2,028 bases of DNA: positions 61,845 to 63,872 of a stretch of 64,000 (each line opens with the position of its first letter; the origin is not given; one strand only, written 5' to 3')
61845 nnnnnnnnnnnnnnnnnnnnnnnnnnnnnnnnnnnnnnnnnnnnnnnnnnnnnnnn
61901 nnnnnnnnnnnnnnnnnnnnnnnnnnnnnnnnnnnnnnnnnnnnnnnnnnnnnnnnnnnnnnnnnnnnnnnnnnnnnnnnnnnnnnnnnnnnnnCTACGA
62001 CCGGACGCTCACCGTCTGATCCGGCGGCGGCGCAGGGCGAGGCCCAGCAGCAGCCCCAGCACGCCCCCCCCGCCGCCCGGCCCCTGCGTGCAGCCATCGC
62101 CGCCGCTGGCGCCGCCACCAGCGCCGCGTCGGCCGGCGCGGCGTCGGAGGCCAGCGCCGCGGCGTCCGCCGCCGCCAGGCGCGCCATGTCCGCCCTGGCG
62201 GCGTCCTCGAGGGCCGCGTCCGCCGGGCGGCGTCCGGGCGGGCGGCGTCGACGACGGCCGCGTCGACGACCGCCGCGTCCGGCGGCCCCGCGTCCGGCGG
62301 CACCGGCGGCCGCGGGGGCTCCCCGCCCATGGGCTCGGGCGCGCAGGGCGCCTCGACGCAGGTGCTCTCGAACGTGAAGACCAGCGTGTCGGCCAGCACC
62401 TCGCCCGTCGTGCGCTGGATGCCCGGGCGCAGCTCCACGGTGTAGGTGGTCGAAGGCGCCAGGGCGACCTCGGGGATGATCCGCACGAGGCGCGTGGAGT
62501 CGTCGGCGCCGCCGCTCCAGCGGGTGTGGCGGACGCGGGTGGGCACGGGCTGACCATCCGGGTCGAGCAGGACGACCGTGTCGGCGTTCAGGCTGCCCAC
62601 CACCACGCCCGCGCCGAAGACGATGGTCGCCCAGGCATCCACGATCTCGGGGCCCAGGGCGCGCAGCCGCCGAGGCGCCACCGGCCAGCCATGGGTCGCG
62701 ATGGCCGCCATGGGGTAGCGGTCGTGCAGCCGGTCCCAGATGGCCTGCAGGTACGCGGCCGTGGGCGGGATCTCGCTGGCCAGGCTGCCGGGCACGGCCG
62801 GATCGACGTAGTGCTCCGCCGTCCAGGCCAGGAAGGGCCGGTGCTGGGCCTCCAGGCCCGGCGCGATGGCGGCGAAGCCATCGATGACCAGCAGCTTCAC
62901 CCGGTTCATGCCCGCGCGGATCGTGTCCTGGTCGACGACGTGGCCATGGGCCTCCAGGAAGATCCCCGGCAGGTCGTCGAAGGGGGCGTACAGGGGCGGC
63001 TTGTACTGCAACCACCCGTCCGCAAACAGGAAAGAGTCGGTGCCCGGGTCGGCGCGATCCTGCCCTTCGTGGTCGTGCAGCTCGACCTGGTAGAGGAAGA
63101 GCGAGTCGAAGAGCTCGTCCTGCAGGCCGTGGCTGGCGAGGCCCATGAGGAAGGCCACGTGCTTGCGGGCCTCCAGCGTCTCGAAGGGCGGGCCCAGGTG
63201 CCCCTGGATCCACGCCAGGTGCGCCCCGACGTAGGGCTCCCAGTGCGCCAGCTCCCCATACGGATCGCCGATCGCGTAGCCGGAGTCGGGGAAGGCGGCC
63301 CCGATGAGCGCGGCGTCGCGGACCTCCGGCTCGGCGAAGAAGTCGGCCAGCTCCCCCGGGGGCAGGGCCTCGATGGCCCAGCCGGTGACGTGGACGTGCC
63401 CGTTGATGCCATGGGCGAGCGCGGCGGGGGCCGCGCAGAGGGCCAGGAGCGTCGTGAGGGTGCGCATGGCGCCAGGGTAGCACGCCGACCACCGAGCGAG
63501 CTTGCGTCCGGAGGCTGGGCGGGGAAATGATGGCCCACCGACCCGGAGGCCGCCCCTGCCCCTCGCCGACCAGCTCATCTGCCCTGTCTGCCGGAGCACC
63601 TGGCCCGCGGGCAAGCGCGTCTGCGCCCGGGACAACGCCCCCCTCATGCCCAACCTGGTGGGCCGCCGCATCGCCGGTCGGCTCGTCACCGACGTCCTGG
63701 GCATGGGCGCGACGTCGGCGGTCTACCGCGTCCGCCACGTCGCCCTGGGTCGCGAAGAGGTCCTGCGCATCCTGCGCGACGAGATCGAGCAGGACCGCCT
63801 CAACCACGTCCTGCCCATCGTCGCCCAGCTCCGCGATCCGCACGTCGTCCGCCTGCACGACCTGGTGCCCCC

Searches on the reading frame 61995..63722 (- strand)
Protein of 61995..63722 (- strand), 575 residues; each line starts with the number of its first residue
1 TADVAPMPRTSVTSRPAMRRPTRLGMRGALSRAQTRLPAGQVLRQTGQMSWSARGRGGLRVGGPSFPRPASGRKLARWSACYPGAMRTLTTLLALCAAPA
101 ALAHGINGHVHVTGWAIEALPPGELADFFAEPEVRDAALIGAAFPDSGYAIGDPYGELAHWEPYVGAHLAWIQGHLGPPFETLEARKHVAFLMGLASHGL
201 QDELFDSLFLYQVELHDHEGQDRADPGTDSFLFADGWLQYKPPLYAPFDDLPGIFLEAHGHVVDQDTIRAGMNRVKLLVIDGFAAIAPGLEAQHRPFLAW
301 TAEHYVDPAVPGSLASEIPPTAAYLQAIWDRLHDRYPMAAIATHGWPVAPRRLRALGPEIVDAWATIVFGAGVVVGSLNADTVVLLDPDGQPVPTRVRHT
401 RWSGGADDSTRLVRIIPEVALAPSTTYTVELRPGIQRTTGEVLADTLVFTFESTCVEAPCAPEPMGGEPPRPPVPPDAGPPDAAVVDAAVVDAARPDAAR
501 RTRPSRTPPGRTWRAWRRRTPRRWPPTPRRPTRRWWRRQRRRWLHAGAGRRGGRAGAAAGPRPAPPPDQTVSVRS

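Call 59: search_protein_families(library=pfam, proteins=[window:61995-63722:-], max_evalue=0.00001)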
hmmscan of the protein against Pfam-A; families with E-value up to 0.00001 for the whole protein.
window:61995-63722:- (575 aa): 1 family
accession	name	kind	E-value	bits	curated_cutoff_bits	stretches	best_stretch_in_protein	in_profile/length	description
PF13205.12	Big_5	-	7.7e-06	27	23.6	0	366-451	26-103/105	Bacterial Ig-like domain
